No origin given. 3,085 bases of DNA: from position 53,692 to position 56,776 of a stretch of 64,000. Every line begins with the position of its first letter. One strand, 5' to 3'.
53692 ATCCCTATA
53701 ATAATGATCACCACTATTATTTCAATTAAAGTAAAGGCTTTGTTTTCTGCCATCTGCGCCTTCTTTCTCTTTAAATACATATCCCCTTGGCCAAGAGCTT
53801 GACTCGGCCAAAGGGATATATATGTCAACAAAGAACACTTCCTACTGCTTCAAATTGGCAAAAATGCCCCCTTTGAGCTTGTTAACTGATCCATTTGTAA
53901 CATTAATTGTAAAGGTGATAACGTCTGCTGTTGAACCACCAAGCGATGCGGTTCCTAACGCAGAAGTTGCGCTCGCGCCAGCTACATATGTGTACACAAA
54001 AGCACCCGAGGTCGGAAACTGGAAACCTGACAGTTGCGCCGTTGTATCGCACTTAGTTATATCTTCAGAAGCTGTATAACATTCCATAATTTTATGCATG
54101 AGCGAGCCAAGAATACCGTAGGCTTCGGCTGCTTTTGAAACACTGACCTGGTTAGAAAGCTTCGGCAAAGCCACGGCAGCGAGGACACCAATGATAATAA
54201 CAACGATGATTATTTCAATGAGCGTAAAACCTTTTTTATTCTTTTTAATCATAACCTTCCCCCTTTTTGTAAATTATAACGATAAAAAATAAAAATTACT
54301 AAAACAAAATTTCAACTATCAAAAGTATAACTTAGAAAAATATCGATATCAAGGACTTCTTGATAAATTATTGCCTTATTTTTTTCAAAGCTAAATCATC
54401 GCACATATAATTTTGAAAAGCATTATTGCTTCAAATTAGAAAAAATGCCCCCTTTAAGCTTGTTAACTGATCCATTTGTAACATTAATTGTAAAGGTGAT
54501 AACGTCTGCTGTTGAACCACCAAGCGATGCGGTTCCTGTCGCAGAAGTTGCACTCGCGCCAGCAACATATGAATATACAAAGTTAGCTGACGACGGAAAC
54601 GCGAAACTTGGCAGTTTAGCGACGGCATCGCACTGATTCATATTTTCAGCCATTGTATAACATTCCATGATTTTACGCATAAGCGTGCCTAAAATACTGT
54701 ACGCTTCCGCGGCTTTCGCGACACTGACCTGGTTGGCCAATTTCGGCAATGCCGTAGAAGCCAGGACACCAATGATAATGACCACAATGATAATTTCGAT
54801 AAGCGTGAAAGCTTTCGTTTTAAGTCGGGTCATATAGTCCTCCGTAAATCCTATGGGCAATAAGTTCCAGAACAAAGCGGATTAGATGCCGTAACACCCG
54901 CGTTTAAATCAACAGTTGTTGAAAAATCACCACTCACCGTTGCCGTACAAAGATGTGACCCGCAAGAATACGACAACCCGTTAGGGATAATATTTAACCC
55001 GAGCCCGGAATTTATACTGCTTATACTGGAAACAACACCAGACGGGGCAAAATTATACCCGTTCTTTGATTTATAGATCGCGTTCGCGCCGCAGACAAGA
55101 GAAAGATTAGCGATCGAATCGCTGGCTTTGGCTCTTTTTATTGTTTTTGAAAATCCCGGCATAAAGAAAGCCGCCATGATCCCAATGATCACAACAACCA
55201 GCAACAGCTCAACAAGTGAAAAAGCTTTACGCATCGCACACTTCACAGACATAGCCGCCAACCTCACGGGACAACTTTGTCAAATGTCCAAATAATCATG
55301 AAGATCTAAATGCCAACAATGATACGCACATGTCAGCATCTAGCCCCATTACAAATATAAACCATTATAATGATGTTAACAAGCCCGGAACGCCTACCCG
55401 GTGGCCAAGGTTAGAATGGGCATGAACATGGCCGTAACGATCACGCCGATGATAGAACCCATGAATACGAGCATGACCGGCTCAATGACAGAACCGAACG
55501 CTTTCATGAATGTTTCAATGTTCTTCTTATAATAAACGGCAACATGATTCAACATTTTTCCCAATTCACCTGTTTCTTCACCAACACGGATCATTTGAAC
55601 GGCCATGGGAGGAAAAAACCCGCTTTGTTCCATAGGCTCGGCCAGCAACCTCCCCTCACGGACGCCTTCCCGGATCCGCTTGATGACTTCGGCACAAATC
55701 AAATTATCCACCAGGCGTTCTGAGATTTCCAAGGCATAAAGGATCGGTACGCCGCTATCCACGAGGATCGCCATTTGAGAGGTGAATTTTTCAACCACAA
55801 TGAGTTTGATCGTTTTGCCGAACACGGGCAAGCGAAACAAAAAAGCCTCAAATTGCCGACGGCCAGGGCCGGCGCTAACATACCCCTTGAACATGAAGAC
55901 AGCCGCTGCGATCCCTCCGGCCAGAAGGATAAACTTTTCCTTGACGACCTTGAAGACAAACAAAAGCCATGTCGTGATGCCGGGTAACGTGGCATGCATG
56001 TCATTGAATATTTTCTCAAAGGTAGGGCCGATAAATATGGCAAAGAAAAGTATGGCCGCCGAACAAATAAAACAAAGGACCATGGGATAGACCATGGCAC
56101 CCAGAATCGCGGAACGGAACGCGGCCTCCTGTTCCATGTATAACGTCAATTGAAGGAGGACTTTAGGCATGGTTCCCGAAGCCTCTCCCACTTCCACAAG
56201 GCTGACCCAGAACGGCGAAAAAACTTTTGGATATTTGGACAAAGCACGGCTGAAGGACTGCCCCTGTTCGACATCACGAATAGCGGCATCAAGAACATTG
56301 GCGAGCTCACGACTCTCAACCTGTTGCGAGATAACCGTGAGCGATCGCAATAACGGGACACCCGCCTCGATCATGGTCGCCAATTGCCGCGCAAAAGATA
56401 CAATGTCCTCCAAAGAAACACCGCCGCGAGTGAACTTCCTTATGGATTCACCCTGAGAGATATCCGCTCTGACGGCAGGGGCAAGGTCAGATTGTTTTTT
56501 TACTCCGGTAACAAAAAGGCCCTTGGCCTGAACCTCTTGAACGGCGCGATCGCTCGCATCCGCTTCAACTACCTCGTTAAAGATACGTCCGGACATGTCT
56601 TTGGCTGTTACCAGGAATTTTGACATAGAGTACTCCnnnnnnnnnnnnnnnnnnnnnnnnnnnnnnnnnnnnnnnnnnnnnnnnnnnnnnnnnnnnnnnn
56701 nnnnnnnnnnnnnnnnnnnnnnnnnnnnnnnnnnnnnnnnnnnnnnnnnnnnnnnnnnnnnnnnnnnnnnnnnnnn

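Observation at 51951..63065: Complete T2SS / type IV pilus-like locus with seven tandem pilins and no peptidase or retraction ATPase in the window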

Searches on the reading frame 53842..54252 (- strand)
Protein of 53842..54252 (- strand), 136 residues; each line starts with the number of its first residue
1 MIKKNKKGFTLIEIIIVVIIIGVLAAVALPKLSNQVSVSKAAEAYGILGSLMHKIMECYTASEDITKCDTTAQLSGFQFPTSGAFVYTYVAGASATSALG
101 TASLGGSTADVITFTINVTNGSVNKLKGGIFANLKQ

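Call 5: search_protein_families(library=pfam, proteins=[window:53842-54252:-], max_evalue=0.01)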
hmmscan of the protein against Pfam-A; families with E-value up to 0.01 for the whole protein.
window:53842-54252:- (136 aa): 1 family
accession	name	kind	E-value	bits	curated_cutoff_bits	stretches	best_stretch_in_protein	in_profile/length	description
PF07963.17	N_methyl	-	2.5e-09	36.7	21.2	1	3-29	1-27/27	Prokaryotic N-terminal methylation motif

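Call 7: search_protein_families(library=ncbifam, proteins=[window:53842-54252:-], max_evalue=0.01)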
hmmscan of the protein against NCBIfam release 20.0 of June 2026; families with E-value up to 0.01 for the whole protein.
window:53842-54252:- (136 aa): 12 families
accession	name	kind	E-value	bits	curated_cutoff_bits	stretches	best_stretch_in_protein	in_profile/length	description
NF041775.1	typeIV_PilA_Myxo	equivalog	9.6e-10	38.8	400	1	6-105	10-106/214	type IV pilin protein PilA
TIGR01710.1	typeII_sec_gspG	equivalog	2.9e-09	37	88.85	1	7-50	1-44/134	type II secretion system major pseudopilin GspG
NF007862.0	PRK10574.1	equivalog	1.3e-08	35.1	138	1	4-121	2-116/145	prepilin peptidase-dependent pilin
TIGR02532.1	IV_pilin_GFxxxE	domain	2.4e-08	33.5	16.3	1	6-29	1-24/24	prepilin-type N-terminal cleavage/methylation domain-containing protein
NF040999.1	pilin_ComGC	equivalog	2.8e-07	30.6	75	1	6-41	1-36/84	competence type IV pilus major pilin ComGC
TIGR01708.2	typeII_sec_gspH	equivalog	1.4e-06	28.4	80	1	7-36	2-31/169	type II secretion system minor pseudopilin GspH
NF041013.1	T4P_ComGE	equivalog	2.1e-05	24.6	49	1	4-68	1-65/83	competence type IV pilus minor pilin ComGE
TIGR02523.1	type_IV_pilV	equivalog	0.00016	22.2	52.2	1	7-78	2-73/139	type IV pilus modification protein PilV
TIGR00698.1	TIGR00698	subfamily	0.0019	17.5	232.6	1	2-67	143-208/335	YeiH family putative sulfate export transporter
NF007800.0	PRK10506.1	equivalog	0.0021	17.9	158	1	3-30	5-32/163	prepilin peptidase-dependent protein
TIGR02596.1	TIGR02596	subfamily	0.0028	17.7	70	1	9-39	1-31/196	Verru_Chthon cassette protein D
NF040982.1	ComGD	equivalog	0.0061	17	70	1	6-34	1-29/139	competence type IV pilus minor pilin ComGD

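Call 57: find_homologous_proteins(query=window:53845-54252:-, max_evalue=0.001)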
Query window:53845-54252:- (136 aa): 166 proteins with E <= 0.001 among 339 candidates; the best 120 are listed.
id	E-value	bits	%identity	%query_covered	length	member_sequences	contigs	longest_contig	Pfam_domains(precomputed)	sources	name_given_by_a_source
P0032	7.7e-78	276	100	100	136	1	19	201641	PF07963.18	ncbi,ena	-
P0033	9.8e-58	211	77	100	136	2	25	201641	PF07963.18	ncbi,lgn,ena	-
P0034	5.8e-54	199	70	100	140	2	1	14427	PF07963.18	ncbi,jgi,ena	-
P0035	4.9e-53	196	70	100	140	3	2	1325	PF07963.18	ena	-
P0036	6.6e-43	164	65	99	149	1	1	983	PF07963.18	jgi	jgi:type IV pilus assembly protein PilA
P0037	6.5e-40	154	56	100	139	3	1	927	PF07963.18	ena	-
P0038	5.7e-39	151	62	98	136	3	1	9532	PF07963.18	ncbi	ncbi:MAG: prepilin-type N-terminal cleavage/methylation domain-containing protein [Candidatus Omnitr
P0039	3.2e-38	149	55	100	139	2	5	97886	PF07963.18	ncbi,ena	-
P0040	5.5e-37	145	57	98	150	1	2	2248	PF07963.18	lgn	-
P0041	7.4e-37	144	55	100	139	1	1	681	PF07963.18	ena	-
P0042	4.6e-36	142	56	98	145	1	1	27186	PF07963.18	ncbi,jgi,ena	-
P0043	6.9e-36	141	58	97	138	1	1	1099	PF07963.18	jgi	jgi:prepilin-type N-terminal cleavage/methylation domain-containing protein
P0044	1.2e-35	140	60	96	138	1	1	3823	PF07963.18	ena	-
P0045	1.3e-34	137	59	96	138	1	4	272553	PF07963.18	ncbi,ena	-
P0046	7.2e-34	134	58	96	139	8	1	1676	PF07963.18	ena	-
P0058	9.3e-11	60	35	94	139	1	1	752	PF07963.18,PF16732.11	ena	-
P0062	1.2e-9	56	56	40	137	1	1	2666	PF07963.18,PF16732.11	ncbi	-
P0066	1.1e-8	53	51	45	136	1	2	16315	PF16734.11,PF07963.18,PF16732.11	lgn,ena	-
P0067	1.3e-8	53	51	45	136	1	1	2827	PF16734.11,PF07963.18,PF16732.11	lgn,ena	-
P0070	6.9e-8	51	37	87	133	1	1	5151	PF07963.18,PF16732.11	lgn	-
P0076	1.7e-7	49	42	59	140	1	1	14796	PF07963.18,PF16732.11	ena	-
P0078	3.0e-7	49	50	46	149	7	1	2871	PF07963.18,PF16732.11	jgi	jgi:prepilin-type N-terminal cleavage/methylation domain-containing protein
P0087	8.5e-7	47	52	40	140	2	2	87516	PF07963.18,PF16732.11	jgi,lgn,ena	-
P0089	9.7e-7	47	43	69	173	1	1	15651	PF16734.11,PF07963.18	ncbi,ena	-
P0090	1.0e-6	47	46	57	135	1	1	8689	PF07963.18,PF00114.25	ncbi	-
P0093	1.3e-6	47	57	36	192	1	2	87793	PF16734.11,PF07963.18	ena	-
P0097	1.6e-6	46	52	40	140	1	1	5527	PF07963.18,PF16732.11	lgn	-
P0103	3.6e-6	45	35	94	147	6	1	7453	PF07963.18,PF16732.11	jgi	jgi:type IV pilus assembly protein PilE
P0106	4.4e-6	45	66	30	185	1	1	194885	PF16734.11,PF07963.18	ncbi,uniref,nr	ncbi:prepilin-type N-terminal cleavage/methylation domain-containing protein [Cyanobacterium stanier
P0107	4.5e-6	45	45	45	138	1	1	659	PF07963.18,PF16732.11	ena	-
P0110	6.3e-6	44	43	45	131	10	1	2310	PF16734.11,PF07963.18,PF16732.11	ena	-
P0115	8.9e-6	44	61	38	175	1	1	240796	PF16734.11,PF07963.18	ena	-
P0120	1.3e-5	43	43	48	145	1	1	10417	PF07963.18,PF16732.11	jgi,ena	-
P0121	1.3e-5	43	63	35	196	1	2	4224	PF07963.18,PF16732.11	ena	-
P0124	1.4e-5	43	43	48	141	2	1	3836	PF07963.18,PF16732.11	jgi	-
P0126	1.7e-5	43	63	32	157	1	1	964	PF07963.18,PF16732.11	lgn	-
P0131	2.7e-5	42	43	47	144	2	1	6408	PF16732.11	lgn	-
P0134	3.2e-5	42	41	47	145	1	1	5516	PF16732.11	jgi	jgi:prepilin-type N-terminal cleavage/methylation domain-containing protein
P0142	5.8e-5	41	39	91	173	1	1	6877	PF07963.18,PF00114.25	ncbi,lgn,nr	ncbi:MAG: pilin [Glaciimonas sp.]|nr:pilin [Glaciimonas sp.]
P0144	6.4e-5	41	50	42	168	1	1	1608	PF16734.11,PF07963.18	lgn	-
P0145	7.2e-5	41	51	43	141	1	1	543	PF07963.18,PF16732.11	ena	-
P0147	7.8e-5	41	40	47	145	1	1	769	PF16732.11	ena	-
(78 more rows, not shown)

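Call 65: search_solved_structures(query=A4, max_evalue=0.1)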
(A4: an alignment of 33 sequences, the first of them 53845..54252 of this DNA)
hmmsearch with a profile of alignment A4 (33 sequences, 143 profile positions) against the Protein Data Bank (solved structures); distinct sequences matched with E-value up to 0.1: 25.
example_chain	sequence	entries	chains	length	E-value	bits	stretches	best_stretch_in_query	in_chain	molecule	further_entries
9egp_A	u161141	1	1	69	1.3e-19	74.5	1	3-63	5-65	Geopilin domain 1 protein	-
8tj2_C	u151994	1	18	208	1.5e-19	74.3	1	9-99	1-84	Type IV major pilin protein PilA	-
1oqw_A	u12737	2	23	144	1.4e-18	71.1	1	9-134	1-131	Fimbrial protein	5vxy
7tgg_A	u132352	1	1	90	2.5e-18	70.3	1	3-64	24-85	Geopilin domain 1 protein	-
2hi2_A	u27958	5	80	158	4.7e-18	69.4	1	9-91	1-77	Fimbrial protein | PilA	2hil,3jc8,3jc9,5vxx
8tum_e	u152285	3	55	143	5.4e-18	69.2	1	9-125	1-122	Type IV major pilin protein PilA | Pilin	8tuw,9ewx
1ay2_A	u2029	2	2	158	7.4e-18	68.8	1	9-75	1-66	TYPE 4 PILIN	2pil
8p3b_A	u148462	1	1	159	2e-17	67.4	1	9-75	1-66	Fimbrial protein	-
8tob_GA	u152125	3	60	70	3.3e-17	66.7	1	10-70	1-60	Fimbrial protein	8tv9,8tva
5kua_A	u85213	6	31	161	3.3e-17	66.7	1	9-131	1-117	pilin | Neisseria meningitidis PilE variant SB-GATDH | Neisseria meningitidis PilE, SB-DATDH variant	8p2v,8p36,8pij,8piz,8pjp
9laa_A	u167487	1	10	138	7.4e-17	65.5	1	3-111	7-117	Type IV pilin protein PilA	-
2m7g_A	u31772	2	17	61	2.8e-15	60.4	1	9-64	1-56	Geopilin domain 1 protein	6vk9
3sok_A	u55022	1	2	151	3.4e-15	60.1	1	9-72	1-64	Fimbrial protein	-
8qqj_J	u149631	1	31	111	2.7e-14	57.2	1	9-101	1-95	Type IV narrow pilus major component PilA5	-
8pfb_G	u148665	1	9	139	5.3e-14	56.3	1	9-128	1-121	Type IV pilin PilE1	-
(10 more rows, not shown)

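Call 73: predict_structure(alignment_id=A4)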
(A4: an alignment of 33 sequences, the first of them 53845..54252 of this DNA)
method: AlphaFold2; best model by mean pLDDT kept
length: 136 residues; sequences in the alignment: 33
mean_pLDDT: 85.5   pTM: 0.69
mean pLDDT of the five models: 85.5, 85.3, 84.2, 83.7, 81.8
residues with pLDDT >= 90: 46; 70-90: 80; 50-70: 10; < 50: 0
segments of 3 or more residues with pLDDT < 50: none
pLDDT, mean of each block of 10 residues (from residue 1): 64 88 81 84 92 90 82 86 90 83 92 91 91 81
secondary structure, 60 per line:
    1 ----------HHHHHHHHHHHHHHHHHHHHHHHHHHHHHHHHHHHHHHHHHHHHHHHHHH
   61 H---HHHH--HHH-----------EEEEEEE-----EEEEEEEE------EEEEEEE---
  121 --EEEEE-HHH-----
elements in order: H11-61 H65-68 E85-91 E97-104 E111-117 E123-127

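Call 75: fold_search(model_id=the predicted structure, library=pdb)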
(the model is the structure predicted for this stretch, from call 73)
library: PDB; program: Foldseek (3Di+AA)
matches with E <= 10: 365; with E <= 0.001: 0
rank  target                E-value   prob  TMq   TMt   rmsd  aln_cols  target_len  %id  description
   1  6v8i_AG               2.8e-01  0.16  0.19  0.07   7.1        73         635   14  Composite atomic model of the Staphylococcus aureus phage 80alpha baseplate (released 2020-03-04)
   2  4bhr_B                5.6e-01  0.25  0.22  0.31   4.4        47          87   15  Structure of the TTHA1221 type IV pilin protein from Thermus thermophilus (released 2013-11-20)
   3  4d40_A                7.2e-01  0.44  0.25  0.37   3.9        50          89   10  High-Resolution Structure of a Type IV Pilin from Shewanella oneidensis (released 2015-04-29)
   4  5t88_A                8.6e-01  0.44  0.25  0.06   3.8        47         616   19  Prolyl oligopeptidase from Pyrococcus furiosus (released 2017-09-06)
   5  6qnp_C                1.1e+00  0.30  0.25  0.10   4.3        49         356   18  CLATHRIN HEAVY CHAIN N-TERMINAL DOMAIN BOUND TO GTSE1 LIDL MOTIF (released 2019-08-28)
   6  5efv_C                1.2e+00  0.11  0.22  0.07   7.4        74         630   16  The host-recognition device of Staphylococcus aureus phage Phi11 (released 2016-05-25)
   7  4bp9_A                1.3e+00  0.28  0.24  0.05   3.8        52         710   10  Oligopeptidase B from Trypanosoma brucei with covalently bound antipain - closed form (released 2014-02-12)
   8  1utc_B                1.3e+00  0.23  0.24  0.10   5.6        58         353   17  Clathrin terminal domain complexed with TLPWDLWTT (released 2004-02-25)
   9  1utc_A                1.3e+00  0.21  0.24  0.11   5.5        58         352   17  Clathrin terminal domain complexed with TLPWDLWTT (released 2004-02-25)
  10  5m5r_A                1.3e+00  0.25  0.24  0.10   4.5        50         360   18  Clathrin heavy chain N-terminal domain bound to beta2 adaptin clathrin box motif (released 2016-11-09)
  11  5ods_A                1.3e+00  0.21  0.24  0.07   5.6        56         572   16  Structure of a phosphoprotein-protein complex (released 2018-03-14)
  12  3ium                  1.4e+00  0.38  0.27  0.06   2.6        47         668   13  apPEP_WTX opened state (released 2010-05-05)
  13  6fhp_A                1.4e+00  0.25  0.24  0.10   4.4        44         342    7  DAIP in complex with a C-terminal fragment of thermolysin (released 2018-09-12)
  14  2ope_D                1.4e+00  0.21  0.37  0.42   5.8       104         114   10  Crystal structure of the Neisseria meningitidis minor Type IV pilin, PilX, in space group P43 (released 2007-10-23)
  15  7vgb_A                1.4e+00  0.20  0.25  0.06   4.6        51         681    4  Crystal structure of apo prolyl oligopeptidase from Microbulbifer arenaceous (released 2022-05-25)
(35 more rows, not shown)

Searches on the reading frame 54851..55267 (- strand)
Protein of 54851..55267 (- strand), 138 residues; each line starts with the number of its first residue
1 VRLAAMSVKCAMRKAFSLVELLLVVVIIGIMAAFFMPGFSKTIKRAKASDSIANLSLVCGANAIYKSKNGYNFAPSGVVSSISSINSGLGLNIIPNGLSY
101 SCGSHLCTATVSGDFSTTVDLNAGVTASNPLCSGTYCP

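Call 5: search_protein_families(library=pfam, proteins=[window:54851-55267:-], max_evalue=0.01)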
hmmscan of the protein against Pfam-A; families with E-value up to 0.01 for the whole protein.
window:54851-55267:- (138 aa): 1 family
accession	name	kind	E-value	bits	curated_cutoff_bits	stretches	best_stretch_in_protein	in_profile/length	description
PF07963.17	N_methyl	-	3.4e-05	23.7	21.2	1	12-34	3-25/27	Prokaryotic N-terminal methylation motif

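Call 7: search_protein_families(library=ncbifam, proteins=[window:54851-55267:-], max_evalue=0.01)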
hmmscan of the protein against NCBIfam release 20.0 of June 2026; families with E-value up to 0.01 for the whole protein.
window:54851-55267:- (138 aa): 8 families
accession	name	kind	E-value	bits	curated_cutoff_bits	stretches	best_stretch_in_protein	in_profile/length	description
NF041775.1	typeIV_PilA_Myxo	equivalog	3.1e-08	33.8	400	1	13-71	10-69/214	type IV pilin protein PilA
TIGR01710.1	typeII_sec_gspG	equivalog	1.1e-06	28.7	88.85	1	15-70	2-57/134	type II secretion system major pseudopilin GspG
TIGR02532.1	IV_pilin_GFxxxE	domain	2e-05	24.2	16.3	1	14-34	2-22/24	prepilin-type N-terminal cleavage/methylation domain-containing protein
NF040999.1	pilin_ComGC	equivalog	3.2e-05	24.1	75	1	14-69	2-57/84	competence type IV pilus major pilin ComGC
NF007862.0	PRK10574.1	equivalog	8.2e-05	22.8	138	1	13-52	4-43/145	prepilin peptidase-dependent pilin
TIGR01708.2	typeII_sec_gspH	equivalog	0.00018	21.5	80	1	16-44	4-32/169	type II secretion system minor pseudopilin GspH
NF041013.1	T4P_ComGE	equivalog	0.00095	19.2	49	1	14-49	4-40/83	competence type IV pilus minor pilin ComGE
NF040982.1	ComGD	equivalog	0.0094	16.4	70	0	14-47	2-35/139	competence type IV pilus minor pilin ComGD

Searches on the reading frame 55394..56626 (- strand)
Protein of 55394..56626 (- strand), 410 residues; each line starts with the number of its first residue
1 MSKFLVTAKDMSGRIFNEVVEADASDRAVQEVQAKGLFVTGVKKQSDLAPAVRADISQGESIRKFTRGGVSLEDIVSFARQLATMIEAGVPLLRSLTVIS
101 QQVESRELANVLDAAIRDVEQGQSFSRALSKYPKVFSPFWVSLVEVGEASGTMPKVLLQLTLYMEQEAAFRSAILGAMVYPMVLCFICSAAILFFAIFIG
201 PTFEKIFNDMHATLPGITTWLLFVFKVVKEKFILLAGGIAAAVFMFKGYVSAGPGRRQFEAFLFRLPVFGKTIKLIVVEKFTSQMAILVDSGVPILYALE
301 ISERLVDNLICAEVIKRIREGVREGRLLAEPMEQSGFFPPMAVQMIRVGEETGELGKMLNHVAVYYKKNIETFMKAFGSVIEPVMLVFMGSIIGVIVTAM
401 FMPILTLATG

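Call 4: search_protein_families(library=pfam, proteins=[window:55394-56626:-], max_evalue=0.01)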
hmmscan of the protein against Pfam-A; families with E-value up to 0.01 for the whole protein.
window:55394-56626:- (410 aa): 1 family
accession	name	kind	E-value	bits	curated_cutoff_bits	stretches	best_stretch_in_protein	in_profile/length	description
PF00482.28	T2SSF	-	3.1e-57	192.4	25.2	2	78-200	1-124/125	Type II secretion system (T2SS), protein F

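Call 6: search_protein_families(library=ncbifam, proteins=[window:55394-56626:-], max_evalue=0.01)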
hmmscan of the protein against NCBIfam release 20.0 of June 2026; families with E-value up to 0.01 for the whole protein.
window:55394-56626:- (410 aa): 6 families
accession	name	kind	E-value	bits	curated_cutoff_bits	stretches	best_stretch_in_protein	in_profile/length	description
TIGR02120.1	GspF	equivalog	1.2e-98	331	424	1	7-408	4-398/401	type II secretion system inner membrane protein GspF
NF052607.1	T4PiliAsmPilCThrm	equivalog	7.8e-90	301.8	700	1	1-406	1-399/406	type IV pilus assembly protein PilC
NF052606.1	T4PiliAsmPilCMyx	equivalog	3.8e-86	289.5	700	1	62-409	69-416/419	type IV pilus assembly protein PilC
NF007861.0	PRK10573.1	equivalog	2.7e-70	237.5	401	1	72-408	58-395/401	protein transport protein HofC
NF047826.1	T3SSXpsF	equivalog_domain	8.7e-58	196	650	1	1-408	1-401/405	type II secretion system protein XpsF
NF041012.2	T4P_ComGB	equivalog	1.4e-42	146.2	240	1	77-406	5-329/332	competence type IV pilus assembly protein ComGB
